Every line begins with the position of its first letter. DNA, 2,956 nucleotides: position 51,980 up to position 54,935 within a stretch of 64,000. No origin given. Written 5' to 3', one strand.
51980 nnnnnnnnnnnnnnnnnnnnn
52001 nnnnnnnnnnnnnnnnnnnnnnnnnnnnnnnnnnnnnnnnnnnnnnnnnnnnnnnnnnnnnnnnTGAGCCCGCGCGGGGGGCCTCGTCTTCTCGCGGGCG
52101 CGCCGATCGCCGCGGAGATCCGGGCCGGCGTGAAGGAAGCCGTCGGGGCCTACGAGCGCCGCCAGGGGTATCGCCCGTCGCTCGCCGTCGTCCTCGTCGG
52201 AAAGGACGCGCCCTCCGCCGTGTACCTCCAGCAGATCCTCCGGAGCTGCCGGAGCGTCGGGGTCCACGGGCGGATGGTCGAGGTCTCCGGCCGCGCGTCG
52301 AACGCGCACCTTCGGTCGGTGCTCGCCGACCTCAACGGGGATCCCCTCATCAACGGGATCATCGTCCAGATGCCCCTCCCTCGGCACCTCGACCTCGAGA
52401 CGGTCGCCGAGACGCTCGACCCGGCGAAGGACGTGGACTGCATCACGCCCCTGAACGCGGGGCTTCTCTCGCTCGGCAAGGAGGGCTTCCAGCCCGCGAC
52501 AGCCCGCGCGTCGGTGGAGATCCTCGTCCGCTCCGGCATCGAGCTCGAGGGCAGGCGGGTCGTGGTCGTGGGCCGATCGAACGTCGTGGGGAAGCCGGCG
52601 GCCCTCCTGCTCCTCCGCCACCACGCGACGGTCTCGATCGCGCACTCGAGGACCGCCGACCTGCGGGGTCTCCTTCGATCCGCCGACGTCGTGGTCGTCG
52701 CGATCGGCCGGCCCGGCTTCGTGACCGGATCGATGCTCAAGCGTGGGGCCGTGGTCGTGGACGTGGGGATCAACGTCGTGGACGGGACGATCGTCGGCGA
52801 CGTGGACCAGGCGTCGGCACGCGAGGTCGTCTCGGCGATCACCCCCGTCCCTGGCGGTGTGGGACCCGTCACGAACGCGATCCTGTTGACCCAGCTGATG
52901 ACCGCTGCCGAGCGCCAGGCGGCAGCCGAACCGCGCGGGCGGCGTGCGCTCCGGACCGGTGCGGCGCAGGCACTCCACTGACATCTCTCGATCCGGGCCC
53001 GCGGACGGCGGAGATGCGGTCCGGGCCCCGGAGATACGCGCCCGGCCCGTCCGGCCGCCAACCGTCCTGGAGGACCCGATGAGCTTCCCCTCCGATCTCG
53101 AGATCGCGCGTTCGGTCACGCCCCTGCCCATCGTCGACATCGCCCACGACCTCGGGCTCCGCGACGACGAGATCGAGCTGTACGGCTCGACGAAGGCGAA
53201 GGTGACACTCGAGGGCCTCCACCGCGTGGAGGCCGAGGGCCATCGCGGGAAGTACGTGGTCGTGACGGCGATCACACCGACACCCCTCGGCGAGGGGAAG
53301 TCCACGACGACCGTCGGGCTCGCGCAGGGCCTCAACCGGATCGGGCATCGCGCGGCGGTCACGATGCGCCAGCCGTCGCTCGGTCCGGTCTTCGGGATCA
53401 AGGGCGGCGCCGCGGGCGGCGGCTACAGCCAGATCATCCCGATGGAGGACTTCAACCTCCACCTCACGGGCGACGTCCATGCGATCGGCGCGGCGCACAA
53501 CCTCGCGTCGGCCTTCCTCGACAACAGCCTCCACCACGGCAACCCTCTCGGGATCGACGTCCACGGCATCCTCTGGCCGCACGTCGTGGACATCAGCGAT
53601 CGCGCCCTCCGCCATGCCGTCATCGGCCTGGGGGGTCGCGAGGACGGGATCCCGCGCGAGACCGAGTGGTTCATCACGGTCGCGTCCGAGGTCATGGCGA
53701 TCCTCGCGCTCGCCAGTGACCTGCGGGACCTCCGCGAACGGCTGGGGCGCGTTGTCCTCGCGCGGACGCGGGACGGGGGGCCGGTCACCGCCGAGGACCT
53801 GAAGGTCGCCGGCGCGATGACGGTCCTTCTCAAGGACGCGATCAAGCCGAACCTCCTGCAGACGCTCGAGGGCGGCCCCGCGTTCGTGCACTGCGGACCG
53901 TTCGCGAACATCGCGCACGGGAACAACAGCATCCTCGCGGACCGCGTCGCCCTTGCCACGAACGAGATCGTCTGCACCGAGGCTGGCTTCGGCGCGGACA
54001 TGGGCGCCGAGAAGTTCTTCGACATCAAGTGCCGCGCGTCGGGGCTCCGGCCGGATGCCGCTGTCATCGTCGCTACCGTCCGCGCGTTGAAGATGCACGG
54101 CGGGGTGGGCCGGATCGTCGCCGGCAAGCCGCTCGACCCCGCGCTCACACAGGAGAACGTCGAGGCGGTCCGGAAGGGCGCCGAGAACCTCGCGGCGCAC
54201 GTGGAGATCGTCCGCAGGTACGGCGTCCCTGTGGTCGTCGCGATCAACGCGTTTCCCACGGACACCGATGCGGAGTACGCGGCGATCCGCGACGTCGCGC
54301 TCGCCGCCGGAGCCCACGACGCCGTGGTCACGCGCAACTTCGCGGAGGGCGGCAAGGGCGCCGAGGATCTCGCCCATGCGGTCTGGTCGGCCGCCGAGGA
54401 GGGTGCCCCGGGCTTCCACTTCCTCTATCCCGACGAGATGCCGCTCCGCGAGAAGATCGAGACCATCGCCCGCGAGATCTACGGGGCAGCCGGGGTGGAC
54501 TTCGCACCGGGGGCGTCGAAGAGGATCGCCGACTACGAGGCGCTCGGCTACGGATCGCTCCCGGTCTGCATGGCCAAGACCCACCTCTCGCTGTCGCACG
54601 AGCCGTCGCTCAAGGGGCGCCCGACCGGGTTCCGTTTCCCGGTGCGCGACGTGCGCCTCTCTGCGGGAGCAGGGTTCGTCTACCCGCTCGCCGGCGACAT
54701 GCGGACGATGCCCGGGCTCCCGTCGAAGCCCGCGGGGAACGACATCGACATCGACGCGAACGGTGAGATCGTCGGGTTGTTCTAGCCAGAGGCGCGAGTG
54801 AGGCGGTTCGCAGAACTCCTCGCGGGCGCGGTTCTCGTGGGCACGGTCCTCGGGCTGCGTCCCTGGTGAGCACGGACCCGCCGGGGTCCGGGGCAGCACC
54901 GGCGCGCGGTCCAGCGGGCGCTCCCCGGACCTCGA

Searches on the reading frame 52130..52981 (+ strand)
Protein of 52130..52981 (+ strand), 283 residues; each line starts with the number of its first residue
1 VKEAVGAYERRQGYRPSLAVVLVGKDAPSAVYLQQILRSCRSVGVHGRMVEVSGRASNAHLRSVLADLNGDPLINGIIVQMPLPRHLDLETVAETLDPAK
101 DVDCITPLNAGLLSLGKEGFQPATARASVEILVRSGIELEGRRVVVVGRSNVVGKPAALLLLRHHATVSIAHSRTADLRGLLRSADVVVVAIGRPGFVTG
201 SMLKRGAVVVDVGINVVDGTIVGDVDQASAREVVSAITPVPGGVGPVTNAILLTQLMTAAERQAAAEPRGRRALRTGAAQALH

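Call 8: search_protein_families(library=pfam, proteins=[window:52130-52981:+], max_evalue=0.01)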
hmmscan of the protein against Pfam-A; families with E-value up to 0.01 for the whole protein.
window:52130-52981:+ (283 aa): 3 families
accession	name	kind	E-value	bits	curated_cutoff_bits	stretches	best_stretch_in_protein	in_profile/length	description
PF02882.25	THF_DHG_CYH_C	-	3.8e-59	199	27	1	107-263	2-159/160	Tetrahydrofolate dehydrogenase/cyclohydrolase, NAD(P)-binding domain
PF00763.28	THF_DHG_CYH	-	1.3e-25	90.3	32.8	1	3-103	16-115/115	Tetrahydrofolate dehydrogenase/cyclohydrolase, catalytic domain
PF11072.13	DUF2859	-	0.00049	20.4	25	1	19-69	70-120/147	Protein of unknown function (DUF2859)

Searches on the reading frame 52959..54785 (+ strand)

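Call 7: search_protein_families(library=pfam, proteins=[window:52959-54785:+], max_evalue=0.01)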
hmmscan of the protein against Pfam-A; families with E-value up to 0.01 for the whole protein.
window:52959-54785:+ (608 aa): 1 family
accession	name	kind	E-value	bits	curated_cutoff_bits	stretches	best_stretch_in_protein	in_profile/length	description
PF01268.25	FTHFS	-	6.9e-255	847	27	1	45-608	2-556/556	Formate--tetrahydrofolate ligase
